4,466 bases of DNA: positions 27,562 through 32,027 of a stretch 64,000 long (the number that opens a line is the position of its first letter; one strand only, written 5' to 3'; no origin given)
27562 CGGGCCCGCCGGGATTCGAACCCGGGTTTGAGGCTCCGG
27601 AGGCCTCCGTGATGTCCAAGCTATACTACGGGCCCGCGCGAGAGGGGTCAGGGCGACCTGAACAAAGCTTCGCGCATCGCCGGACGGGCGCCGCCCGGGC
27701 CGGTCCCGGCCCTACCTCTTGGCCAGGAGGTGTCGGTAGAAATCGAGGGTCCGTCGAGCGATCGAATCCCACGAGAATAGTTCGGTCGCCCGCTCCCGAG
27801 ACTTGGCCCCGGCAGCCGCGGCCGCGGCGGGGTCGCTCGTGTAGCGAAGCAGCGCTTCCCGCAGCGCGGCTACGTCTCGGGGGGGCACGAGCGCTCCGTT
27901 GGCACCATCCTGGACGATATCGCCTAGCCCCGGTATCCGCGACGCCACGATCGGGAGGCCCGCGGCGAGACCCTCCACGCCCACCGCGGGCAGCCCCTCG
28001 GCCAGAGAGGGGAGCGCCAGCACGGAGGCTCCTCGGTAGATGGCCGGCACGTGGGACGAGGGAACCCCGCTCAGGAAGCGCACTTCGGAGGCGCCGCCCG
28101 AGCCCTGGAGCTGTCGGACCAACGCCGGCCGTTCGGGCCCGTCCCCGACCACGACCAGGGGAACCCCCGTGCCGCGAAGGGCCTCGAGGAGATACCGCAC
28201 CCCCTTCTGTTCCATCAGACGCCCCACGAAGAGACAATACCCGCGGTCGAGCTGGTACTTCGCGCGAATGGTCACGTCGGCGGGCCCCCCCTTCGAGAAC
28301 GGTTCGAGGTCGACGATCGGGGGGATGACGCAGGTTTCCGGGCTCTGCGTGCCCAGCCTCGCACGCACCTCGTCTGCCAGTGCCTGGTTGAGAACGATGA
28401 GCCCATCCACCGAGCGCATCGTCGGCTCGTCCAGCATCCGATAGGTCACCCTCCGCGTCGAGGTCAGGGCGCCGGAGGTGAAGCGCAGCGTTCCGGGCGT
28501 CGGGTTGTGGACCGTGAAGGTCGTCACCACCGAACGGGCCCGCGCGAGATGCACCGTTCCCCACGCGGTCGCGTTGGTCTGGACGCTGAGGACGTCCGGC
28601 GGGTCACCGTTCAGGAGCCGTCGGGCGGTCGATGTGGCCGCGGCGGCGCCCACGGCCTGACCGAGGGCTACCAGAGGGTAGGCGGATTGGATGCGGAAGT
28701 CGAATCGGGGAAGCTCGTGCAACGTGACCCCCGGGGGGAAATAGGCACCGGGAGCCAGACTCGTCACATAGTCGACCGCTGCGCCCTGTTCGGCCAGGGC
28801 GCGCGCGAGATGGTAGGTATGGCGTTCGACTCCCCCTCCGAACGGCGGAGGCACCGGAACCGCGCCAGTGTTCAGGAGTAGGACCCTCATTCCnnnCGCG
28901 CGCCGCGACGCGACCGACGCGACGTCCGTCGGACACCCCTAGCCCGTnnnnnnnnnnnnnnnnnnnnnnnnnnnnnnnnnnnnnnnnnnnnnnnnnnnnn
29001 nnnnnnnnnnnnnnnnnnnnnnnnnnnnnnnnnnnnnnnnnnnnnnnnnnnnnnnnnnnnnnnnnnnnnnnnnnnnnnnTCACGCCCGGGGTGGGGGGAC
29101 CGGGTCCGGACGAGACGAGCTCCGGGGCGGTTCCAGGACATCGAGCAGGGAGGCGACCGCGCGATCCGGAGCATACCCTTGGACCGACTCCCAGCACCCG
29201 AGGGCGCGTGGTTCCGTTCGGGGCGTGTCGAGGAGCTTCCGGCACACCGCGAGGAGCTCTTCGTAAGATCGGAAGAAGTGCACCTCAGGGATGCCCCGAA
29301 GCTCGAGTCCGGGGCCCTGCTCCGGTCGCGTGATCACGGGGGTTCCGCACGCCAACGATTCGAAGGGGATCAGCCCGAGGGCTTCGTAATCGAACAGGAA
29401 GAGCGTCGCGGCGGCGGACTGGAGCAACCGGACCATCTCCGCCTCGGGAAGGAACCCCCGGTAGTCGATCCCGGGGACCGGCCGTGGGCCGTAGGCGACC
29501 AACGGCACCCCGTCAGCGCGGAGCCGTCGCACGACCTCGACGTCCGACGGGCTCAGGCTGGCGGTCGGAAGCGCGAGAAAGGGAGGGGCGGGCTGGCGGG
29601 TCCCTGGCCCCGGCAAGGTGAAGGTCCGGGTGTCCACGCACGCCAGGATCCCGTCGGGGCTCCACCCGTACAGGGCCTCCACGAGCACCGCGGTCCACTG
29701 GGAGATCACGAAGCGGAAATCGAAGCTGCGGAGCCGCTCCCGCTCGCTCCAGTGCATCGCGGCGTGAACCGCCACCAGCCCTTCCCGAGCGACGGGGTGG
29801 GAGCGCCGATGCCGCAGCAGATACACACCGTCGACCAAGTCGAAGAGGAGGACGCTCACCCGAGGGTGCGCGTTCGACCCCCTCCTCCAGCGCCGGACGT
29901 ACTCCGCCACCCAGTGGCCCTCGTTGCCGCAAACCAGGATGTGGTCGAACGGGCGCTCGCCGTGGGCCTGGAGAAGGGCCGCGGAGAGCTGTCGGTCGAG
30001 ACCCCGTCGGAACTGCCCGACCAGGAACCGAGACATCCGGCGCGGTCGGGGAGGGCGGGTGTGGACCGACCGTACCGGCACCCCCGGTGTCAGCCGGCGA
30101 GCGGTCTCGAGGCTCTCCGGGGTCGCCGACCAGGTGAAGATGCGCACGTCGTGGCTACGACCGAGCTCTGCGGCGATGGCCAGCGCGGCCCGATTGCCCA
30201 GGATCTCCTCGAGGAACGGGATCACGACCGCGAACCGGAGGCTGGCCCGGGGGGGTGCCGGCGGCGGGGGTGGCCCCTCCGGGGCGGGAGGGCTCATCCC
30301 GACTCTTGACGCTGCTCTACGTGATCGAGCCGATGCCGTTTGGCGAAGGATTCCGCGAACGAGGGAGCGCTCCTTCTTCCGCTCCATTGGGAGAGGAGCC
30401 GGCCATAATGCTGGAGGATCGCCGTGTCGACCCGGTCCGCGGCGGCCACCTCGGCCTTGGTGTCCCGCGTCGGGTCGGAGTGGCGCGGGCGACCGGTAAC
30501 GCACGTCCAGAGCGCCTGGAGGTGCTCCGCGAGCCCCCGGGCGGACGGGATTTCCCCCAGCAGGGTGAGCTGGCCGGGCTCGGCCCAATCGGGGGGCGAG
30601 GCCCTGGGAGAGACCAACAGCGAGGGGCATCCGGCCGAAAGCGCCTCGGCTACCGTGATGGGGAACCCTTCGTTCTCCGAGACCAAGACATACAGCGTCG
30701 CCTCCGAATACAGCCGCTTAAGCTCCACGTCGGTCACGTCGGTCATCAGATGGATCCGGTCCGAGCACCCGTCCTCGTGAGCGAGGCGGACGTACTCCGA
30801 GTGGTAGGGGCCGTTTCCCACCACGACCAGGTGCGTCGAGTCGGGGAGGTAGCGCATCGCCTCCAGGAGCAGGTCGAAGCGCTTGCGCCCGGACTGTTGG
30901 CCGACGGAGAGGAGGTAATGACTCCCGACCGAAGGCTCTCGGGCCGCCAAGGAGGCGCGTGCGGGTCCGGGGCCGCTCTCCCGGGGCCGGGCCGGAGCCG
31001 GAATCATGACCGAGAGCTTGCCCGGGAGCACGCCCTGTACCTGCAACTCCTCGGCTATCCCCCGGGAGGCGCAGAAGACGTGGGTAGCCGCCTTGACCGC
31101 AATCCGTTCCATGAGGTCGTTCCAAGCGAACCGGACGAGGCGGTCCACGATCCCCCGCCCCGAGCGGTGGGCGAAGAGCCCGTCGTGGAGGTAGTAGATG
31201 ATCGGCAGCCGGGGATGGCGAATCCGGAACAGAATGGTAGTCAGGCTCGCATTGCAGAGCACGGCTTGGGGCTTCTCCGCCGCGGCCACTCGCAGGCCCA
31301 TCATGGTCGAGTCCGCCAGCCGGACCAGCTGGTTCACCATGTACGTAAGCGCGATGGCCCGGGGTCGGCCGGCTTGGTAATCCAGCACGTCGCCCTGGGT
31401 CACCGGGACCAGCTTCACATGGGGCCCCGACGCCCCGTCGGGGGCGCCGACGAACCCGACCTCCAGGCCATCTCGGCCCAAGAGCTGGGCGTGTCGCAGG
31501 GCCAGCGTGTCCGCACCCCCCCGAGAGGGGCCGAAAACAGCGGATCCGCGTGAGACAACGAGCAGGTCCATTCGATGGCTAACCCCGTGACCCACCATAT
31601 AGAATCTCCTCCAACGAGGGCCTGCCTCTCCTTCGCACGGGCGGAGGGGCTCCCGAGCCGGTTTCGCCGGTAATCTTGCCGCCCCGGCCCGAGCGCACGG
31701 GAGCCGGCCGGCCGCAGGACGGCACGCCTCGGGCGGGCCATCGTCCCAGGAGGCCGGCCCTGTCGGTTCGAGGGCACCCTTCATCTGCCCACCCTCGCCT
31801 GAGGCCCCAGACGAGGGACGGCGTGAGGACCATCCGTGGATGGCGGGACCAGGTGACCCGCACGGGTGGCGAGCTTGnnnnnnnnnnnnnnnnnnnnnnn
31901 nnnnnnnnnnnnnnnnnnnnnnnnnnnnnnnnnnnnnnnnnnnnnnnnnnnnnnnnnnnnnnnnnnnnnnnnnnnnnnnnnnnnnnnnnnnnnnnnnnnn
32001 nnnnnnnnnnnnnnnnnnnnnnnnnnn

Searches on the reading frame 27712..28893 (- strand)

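Call 94: search_protein_families(library=pfam, proteins=[window:27712-28893:-], max_evalue=0.001)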
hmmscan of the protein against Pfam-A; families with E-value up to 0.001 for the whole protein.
window:27712-28893:- (393 aa): 6 families
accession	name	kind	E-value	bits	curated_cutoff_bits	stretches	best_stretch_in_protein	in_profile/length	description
PF00534.26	Glycos_transf_1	-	4.4e-30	104.9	26.4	1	216-367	14-171/172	Glycosyl transferases group 1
PF13692.12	Glyco_trans_1_4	-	7.8e-30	104.4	27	1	219-353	3-141/142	Glycosyl transferases group 1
PF13439.12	Glyco_transf_4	-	7.3e-22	78.6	28.5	1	20-197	2-169/170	Glycosyltransferase Family 4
PF13579.12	Glyco_trans_4_4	-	1.4e-17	64.9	29.7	1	20-192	1-157/158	Glycosyl transferase 4-like domain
PF20706.3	GT4-conflict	-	1.4e-11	44.4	26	1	171-380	156-383/385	Family 4 Glycosyltransferase in conflict systems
PF13524.12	Glyco_trans_1_2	-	1.6e-06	28.6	25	1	233-383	3-143/144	Glycosyl transferase-like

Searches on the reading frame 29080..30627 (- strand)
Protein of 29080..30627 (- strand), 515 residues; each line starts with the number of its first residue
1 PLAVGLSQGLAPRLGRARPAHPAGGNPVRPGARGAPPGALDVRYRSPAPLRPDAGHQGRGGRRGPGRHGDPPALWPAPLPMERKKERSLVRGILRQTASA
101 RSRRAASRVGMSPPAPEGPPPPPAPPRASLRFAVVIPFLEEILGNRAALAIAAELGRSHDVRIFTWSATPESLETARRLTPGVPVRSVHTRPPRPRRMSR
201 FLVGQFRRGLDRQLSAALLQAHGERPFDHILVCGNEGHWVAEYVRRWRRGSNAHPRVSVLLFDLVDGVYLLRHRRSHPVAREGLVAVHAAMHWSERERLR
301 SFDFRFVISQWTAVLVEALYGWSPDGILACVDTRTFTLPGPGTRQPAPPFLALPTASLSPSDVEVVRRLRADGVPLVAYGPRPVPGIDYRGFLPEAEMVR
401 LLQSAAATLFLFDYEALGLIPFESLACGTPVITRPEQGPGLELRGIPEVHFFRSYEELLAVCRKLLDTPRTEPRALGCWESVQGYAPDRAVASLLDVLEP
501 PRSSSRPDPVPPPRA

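Call 94: search_protein_families(library=pfam, proteins=[window:29080-30627:-], max_evalue=0.001)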
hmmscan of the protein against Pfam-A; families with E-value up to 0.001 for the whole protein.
window:29080-30627:- (515 aa): 3 families
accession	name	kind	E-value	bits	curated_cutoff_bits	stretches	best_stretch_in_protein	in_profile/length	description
PF13524.12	Glyco_trans_1_2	-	3.2e-08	34.1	25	1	367-470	7-116/144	Glycosyl transferase-like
PF00534.26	Glycos_transf_1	-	1.5e-06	28.3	26.4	1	389-439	77-127/172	Glycosyl transferases group 1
PF13692.12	Glyco_trans_1_4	-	0.00067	20.4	27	0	385-438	59-110/142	Glycosyl transferases group 1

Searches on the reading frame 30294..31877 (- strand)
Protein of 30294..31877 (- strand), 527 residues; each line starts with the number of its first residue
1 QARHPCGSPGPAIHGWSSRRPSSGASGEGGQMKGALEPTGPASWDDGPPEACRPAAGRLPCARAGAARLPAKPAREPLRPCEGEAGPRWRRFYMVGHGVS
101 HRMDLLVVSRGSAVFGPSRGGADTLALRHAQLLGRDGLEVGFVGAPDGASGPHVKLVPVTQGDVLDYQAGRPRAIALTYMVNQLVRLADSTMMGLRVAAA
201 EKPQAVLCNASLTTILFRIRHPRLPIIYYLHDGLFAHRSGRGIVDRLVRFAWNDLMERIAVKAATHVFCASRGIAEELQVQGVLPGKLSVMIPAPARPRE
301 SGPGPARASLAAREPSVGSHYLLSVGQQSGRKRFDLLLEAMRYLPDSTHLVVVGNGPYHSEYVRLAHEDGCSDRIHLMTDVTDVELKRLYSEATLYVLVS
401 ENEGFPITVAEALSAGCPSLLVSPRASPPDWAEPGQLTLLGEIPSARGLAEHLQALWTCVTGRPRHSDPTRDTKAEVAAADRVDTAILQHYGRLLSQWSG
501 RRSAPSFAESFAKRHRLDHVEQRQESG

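Call 94: search_protein_families(library=pfam, proteins=[window:30294-31877:-], max_evalue=0.001)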
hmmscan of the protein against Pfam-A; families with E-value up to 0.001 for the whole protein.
window:30294-31877:- (527 aa): 5 families
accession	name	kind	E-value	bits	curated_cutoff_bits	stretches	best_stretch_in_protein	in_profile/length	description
PF00534.26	Glycos_transf_1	-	1.9e-21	76.8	26.4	1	318-456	14-155/172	Glycosyl transferases group 1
PF13692.12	Glyco_trans_1_4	-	1.8e-17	64.4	27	1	321-457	3-140/142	Glycosyl transferases group 1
PF13439.12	Glyco_transf_4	-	2.8e-07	31.1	28.5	1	120-290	2-161/170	Glycosyltransferase Family 4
PF13579.12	Glyco_trans_4_4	-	3.2e-06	28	29.7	1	120-290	1-154/158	Glycosyl transferase 4-like domain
PF20706.3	GT4-conflict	-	7.6e-05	22.3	26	1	297-421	173-310/385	Family 4 Glycosyltransferase in conflict systems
